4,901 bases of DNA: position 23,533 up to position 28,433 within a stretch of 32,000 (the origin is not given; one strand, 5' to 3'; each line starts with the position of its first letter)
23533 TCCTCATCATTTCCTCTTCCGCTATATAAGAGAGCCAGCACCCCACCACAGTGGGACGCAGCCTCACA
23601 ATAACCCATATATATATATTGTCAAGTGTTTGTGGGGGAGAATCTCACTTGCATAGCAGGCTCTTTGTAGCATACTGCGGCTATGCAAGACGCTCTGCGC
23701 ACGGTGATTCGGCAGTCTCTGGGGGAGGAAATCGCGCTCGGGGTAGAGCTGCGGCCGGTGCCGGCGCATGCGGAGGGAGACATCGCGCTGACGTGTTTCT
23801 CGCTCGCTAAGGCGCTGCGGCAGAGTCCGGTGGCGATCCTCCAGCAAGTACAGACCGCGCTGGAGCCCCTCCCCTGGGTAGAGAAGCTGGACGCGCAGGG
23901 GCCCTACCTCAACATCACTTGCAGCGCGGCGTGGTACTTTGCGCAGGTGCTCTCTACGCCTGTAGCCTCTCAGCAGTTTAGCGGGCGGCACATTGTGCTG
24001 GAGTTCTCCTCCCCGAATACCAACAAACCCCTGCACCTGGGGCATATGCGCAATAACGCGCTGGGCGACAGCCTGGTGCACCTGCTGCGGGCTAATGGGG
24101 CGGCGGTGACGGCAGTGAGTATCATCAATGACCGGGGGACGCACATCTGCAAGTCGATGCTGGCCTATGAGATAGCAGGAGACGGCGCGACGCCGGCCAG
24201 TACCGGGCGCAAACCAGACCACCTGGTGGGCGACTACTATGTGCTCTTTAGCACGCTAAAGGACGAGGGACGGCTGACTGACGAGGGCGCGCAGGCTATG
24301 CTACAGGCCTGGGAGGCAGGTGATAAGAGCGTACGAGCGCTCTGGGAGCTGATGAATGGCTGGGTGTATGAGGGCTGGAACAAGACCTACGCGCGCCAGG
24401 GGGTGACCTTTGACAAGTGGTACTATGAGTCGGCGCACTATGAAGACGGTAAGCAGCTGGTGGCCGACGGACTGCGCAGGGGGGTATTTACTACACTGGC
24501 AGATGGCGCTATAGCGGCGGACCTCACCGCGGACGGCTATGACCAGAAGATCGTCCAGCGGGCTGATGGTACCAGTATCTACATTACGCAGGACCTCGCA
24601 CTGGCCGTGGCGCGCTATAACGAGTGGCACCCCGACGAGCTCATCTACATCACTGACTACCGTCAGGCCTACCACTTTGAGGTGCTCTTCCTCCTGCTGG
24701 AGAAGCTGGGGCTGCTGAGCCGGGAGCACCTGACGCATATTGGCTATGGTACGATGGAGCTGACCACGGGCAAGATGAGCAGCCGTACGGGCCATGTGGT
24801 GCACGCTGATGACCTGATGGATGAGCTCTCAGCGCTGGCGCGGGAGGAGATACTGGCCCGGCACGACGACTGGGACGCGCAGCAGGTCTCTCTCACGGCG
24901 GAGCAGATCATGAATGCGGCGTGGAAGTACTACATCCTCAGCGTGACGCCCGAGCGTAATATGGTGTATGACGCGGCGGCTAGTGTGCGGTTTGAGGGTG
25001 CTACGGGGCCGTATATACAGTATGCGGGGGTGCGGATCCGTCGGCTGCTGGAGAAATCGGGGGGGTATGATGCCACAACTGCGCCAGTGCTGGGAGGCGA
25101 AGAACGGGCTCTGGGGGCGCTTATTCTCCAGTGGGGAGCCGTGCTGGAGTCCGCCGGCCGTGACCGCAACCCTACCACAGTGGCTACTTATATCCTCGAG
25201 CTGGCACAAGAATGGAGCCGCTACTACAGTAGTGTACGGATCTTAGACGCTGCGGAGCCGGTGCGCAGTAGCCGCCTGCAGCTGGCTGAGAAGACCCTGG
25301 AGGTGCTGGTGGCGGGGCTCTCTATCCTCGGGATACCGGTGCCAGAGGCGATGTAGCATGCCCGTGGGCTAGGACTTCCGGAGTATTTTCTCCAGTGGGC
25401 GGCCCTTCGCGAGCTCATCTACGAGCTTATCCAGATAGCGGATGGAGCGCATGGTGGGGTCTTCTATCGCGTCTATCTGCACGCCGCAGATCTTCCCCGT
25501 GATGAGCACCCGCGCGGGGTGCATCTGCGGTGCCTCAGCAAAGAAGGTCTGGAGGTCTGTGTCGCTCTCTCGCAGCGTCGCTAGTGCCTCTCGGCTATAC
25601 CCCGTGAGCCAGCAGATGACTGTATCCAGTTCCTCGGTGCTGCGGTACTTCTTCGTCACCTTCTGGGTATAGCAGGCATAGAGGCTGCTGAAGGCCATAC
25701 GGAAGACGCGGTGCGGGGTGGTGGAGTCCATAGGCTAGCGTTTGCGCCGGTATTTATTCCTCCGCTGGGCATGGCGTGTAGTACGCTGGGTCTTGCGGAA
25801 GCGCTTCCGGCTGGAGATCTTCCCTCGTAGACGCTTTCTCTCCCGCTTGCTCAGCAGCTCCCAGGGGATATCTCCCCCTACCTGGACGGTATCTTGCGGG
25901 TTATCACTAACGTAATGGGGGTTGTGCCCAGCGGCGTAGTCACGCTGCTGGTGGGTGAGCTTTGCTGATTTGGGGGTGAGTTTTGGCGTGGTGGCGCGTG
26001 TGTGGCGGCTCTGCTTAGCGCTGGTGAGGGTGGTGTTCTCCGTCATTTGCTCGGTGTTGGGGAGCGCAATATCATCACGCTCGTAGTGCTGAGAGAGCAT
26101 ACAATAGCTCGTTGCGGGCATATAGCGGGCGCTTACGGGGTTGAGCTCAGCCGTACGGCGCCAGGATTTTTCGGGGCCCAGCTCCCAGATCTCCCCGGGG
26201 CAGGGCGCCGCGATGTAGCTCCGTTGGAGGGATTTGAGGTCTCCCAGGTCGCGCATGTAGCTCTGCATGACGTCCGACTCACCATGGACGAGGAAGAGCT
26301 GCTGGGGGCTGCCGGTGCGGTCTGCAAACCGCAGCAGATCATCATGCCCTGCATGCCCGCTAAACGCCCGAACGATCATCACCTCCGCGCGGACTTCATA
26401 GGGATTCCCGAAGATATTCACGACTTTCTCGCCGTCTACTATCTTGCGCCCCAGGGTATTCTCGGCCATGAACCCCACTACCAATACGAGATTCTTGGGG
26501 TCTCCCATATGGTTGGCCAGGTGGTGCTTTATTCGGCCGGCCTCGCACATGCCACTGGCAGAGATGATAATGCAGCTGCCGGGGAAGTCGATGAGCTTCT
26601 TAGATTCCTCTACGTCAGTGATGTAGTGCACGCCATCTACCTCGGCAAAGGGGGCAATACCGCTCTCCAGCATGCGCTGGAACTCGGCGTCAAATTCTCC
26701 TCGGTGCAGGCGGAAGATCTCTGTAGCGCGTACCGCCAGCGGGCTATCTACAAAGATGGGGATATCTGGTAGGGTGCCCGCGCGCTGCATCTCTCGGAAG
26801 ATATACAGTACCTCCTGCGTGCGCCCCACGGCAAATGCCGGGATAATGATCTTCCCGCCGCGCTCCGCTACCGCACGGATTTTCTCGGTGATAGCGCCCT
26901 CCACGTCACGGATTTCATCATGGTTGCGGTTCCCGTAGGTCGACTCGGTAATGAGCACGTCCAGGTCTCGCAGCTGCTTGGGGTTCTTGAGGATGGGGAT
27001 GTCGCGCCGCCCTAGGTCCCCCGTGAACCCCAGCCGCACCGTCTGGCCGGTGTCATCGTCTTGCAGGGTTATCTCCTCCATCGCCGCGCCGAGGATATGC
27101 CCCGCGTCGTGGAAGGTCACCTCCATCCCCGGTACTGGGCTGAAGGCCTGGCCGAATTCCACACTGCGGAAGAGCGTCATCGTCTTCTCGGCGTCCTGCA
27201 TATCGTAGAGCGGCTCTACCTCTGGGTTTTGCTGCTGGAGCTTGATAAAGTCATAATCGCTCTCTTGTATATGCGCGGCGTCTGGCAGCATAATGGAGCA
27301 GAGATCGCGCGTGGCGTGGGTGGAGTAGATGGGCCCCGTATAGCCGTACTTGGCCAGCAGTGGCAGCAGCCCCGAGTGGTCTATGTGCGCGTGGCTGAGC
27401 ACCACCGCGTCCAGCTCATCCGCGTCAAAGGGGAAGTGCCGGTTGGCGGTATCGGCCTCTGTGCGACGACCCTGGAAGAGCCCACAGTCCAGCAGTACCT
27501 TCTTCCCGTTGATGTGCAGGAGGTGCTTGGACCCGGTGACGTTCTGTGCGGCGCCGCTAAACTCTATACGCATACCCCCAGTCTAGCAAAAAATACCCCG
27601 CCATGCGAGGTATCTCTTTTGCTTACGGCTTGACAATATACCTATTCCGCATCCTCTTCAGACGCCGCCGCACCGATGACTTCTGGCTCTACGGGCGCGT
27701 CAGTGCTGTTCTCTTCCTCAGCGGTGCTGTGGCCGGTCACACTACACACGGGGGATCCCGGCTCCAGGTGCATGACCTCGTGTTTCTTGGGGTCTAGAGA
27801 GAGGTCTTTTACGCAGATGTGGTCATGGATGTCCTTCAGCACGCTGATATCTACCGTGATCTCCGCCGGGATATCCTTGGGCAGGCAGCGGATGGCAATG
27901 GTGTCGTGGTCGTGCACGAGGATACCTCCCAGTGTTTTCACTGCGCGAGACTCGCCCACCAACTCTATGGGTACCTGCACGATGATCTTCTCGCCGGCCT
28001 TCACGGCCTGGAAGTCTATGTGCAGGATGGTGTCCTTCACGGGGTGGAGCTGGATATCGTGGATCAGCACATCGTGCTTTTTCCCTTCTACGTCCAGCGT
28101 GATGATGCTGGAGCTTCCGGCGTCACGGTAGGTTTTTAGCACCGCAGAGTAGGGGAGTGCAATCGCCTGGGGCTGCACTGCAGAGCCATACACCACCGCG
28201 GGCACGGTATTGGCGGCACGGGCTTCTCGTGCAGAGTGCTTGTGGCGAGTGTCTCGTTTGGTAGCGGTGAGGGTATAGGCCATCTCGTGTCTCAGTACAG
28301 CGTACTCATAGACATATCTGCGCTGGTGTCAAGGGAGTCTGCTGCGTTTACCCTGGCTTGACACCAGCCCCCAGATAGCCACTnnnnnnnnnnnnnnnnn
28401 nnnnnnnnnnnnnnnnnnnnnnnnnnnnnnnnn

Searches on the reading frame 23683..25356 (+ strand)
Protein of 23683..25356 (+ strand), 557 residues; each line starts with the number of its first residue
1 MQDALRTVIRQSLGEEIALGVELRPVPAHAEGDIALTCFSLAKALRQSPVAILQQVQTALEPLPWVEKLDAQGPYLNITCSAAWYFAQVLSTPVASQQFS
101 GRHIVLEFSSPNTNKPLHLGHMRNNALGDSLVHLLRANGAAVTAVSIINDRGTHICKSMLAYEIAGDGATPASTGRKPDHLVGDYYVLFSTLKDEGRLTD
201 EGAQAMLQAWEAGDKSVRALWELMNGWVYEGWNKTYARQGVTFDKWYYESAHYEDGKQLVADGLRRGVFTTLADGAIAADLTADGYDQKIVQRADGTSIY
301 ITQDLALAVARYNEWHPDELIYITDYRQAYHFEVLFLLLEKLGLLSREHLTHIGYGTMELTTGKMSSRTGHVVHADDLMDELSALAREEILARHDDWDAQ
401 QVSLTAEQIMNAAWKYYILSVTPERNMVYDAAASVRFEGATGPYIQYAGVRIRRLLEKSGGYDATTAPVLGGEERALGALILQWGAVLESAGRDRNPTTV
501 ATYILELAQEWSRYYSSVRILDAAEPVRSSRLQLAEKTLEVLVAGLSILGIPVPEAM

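Call 57: search_protein_families(library=pfam, proteins=[window:23683-25356:+], max_evalue=0.001)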
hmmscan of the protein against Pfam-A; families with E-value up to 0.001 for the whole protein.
window:23683-25356:+ (557 aa): 3 families
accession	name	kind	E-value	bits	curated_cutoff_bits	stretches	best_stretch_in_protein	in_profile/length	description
PF00750.26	tRNA-synt_1d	-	7e-40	137.5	23.3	1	99-420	17-338/349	tRNA synthetases class I (R), catalytic domain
PF05746.21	DALR_1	-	3.5e-23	82.4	22.3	1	445-557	1-117/117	DALR anticodon binding domain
PF03485.21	Arg_tRNA_synt_N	-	2.2e-08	35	21.5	1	5-79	7-84/85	Arginyl tRNA synthetase N terminal domain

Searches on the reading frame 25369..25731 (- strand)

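Call 57: search_protein_families(library=pfam, proteins=[window:25369-25731:-], max_evalue=0.001)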
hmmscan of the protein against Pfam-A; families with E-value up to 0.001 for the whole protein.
window:25369-25731:- (120 aa): 1 family
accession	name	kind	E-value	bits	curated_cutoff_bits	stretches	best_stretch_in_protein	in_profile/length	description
PF09966.14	DUF2200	-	1.8e-45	154.1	22.8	1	8-118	1-111/111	Uncharacterized protein conserved in bacteria (DUF2200)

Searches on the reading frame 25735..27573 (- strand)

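Call 6: search_protein_families(library=pfam, proteins=[window:25735-27573:-], max_evalue=1)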
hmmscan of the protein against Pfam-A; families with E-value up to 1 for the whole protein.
window:25735-27573:- (612 aa): 6 families
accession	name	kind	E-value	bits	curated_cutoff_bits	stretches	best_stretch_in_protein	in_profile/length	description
PF10996.14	Beta-Casp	-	2.1e-36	125.5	27.7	1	252-378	1-120/120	Beta-Casp domain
PF16661.11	Lactamase_B_6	-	7.3e-11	42.2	27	1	18-170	1-151/193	Metallo-beta-lactamase superfamily domain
PF07521.17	RMMBL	-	1.1e-09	38.5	21.6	1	392-441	2-50/63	Zn-dependent metallo-hydrolase RNA specificity domain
PF00753.33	Lactamase_B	-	5.3e-09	36.7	22.7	1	19-86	11-76/196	Metallo-beta-lactamase superfamily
PF12706.13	Lactamase_B_2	-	2.5e-07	30.9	27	1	25-212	2-165/200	Beta-lactamase superfamily domain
PF13483.12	Lactamase_B_3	-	0.093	13.1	24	1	17-72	10-55/160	Beta-lactamase superfamily domain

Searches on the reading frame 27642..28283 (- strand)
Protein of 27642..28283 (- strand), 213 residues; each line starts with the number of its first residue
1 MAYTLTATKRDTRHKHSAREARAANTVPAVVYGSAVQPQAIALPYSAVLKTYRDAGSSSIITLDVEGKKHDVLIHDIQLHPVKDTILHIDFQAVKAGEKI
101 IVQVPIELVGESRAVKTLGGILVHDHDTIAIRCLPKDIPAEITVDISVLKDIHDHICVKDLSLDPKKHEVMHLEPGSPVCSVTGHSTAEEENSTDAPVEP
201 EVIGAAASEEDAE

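Call 6: search_protein_families(library=pfam, proteins=[window:27642-28283:-], max_evalue=1)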
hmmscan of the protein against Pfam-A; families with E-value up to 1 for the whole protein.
window:27642-28283:- (213 aa): 2 families
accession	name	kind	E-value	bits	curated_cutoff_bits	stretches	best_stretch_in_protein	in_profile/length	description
PF01386.24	Ribosomal_L25p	-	2.8e-25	89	23.6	1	5-91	1-82/82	Ribosomal L25p family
PF14693.11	Ribosomal_TL5_C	-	8.3e-19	68.2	27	1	99-184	1-82/84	Ribosomal protein TL5, C-terminal domain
